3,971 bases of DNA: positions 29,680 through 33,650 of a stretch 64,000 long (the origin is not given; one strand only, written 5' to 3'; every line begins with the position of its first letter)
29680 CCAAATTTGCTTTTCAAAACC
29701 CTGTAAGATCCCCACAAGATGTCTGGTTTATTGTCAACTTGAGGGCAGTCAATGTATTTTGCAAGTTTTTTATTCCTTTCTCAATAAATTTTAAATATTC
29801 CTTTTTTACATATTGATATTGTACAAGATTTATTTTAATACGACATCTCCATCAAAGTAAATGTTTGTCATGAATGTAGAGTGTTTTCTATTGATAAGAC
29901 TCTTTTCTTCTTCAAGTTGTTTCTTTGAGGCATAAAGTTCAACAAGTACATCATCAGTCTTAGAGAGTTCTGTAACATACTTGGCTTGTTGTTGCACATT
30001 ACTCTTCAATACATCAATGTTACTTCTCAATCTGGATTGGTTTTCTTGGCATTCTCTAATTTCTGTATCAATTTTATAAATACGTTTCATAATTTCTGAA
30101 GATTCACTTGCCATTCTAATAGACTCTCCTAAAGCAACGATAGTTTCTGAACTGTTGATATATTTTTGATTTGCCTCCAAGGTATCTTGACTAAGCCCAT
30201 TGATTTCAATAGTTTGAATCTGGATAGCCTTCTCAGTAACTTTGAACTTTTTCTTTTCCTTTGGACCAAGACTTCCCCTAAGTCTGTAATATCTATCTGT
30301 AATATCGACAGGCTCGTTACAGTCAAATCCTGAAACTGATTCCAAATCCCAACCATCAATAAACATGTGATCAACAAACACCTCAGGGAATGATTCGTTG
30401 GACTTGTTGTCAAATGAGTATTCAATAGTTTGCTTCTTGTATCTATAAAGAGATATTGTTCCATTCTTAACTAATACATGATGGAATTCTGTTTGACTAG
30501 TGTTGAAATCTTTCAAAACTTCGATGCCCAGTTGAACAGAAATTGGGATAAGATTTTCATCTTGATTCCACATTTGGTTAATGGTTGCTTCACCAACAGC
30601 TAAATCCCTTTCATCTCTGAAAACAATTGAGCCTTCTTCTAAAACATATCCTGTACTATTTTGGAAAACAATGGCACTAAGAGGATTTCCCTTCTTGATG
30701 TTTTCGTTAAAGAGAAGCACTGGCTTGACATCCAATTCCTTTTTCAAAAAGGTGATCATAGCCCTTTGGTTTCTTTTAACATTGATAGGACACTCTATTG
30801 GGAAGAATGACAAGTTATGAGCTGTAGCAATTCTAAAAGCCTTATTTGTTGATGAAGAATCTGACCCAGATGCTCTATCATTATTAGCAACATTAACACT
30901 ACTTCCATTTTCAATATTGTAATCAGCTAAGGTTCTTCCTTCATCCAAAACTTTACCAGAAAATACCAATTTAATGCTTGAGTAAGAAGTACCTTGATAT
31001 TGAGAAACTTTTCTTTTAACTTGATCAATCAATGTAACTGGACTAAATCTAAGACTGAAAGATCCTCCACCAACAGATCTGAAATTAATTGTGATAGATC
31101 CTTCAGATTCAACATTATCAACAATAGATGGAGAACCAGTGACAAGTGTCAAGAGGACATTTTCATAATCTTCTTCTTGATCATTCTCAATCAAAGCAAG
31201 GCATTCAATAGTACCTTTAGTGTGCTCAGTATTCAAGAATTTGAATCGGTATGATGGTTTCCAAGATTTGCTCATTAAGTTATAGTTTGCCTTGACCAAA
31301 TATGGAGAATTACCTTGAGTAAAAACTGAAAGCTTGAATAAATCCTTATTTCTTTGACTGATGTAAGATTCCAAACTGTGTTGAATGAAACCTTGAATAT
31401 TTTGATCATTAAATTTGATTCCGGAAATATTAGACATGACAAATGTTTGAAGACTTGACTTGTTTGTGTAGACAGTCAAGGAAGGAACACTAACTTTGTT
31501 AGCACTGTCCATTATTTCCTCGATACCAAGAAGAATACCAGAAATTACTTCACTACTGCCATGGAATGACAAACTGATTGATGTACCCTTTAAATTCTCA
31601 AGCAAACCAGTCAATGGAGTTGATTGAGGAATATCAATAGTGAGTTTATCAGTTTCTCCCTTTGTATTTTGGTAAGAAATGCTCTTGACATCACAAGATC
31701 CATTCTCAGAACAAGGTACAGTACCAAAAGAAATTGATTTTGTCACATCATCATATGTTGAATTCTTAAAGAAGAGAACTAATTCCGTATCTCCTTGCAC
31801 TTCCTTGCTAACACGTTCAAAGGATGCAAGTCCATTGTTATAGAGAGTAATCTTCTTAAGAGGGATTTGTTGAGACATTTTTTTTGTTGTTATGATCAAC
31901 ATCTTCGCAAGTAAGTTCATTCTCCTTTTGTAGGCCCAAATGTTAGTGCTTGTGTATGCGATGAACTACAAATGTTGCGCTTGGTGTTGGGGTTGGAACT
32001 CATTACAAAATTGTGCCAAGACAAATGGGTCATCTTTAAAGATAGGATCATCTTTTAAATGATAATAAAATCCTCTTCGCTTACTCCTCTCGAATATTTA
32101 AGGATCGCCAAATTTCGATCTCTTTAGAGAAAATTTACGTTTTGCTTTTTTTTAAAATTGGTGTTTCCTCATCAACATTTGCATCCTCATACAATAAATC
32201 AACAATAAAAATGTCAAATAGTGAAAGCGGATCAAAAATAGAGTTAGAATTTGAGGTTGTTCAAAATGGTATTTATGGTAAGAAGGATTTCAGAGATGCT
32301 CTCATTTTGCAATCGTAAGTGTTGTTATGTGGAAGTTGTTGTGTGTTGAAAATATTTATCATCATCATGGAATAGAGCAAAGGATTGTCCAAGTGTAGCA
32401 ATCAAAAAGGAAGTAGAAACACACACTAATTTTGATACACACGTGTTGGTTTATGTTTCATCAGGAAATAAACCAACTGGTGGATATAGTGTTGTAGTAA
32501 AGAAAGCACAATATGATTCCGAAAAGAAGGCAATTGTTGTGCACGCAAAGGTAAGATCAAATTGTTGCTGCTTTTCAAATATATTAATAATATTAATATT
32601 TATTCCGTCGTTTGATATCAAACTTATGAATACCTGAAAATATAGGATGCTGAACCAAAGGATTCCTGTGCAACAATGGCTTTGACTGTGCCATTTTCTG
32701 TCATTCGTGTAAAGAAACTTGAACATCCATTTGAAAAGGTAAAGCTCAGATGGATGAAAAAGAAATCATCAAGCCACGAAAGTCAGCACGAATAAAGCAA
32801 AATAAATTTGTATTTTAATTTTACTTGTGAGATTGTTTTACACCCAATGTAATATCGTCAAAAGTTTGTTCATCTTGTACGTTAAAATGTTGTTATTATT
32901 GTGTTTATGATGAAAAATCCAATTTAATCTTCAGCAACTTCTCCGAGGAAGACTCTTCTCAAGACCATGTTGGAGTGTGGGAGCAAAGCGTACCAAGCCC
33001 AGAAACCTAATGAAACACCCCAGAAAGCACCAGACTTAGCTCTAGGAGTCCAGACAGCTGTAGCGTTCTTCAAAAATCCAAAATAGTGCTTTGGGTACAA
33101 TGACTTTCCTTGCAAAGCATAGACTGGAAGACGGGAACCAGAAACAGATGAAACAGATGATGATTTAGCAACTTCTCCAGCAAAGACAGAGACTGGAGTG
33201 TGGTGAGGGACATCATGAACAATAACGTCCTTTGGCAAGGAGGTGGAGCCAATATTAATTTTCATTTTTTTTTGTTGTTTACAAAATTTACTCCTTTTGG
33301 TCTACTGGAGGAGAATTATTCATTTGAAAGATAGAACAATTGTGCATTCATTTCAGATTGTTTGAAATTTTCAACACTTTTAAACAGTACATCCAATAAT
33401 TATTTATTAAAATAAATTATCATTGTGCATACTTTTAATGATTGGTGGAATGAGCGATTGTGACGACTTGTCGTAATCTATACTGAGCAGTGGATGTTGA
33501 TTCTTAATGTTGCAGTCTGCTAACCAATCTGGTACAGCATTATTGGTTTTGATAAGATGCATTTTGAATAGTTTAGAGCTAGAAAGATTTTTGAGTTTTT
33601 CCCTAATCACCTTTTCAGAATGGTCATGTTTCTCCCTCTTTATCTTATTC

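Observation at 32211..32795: Small three-exon gene whose product resembles a bacterial PrcB-type (TGGY) domain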

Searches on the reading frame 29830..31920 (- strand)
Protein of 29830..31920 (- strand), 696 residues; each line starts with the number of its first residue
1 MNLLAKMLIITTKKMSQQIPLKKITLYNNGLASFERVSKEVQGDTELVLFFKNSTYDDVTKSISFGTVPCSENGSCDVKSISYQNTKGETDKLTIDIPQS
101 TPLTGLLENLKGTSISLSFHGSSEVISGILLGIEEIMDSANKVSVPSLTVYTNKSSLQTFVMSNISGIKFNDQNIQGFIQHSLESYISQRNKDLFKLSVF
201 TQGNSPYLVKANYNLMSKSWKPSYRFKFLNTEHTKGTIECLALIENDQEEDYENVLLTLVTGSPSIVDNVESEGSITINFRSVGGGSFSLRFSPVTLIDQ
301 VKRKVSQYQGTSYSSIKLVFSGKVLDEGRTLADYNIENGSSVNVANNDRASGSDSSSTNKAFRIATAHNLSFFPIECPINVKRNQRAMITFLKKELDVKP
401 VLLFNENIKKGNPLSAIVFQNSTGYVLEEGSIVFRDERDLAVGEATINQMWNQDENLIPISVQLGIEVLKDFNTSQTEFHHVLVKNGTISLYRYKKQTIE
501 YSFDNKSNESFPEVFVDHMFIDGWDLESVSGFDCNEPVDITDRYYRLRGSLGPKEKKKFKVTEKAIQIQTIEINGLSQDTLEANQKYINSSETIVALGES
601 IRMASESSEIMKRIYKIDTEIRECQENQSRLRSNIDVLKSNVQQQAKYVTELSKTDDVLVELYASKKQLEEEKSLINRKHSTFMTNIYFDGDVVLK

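Call 9: search_protein_families(library=pfam, proteins=[window:29830-31920:-], max_evalue=0.01)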
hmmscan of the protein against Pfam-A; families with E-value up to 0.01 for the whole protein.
window:29830-31920:- (696 aa): 6 families
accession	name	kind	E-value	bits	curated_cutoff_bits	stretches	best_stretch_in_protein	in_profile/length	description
PF00240.29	ubiquitin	-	2.8e-14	53.1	25.4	1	278-344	1-67/72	Ubiquitin family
PF13598.12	DUF4139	-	6.5e-08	33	31.8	1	210-344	2-92/205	Domain of unknown function (DUF4139)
PF11976.14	Rad60-SLD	-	1.2e-06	28.7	23.8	1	288-344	13-70/72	Ubiquitin-2 like Rad60 SUMO-like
PF18037.7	Ubiquitin_5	-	0.00036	21.2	23.2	1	299-344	45-90/98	Ubiquitin-like domain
PF14560.12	Ubiquitin_2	-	0.0011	19.9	23.1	1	288-350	16-85/86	Ubiquitin-like domain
PF22215.1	MLKL_N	-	0.0038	17.2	27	0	610-678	7-74/142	Mixed lineage kinase domain-like N-terminal domain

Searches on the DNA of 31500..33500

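Call 66: search_rna_families(source=window, start=31500, end=33500, threshold=evalue, max_evalue=1)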
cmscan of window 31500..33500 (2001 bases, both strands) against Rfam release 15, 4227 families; matches with E-value up to 1: 0.
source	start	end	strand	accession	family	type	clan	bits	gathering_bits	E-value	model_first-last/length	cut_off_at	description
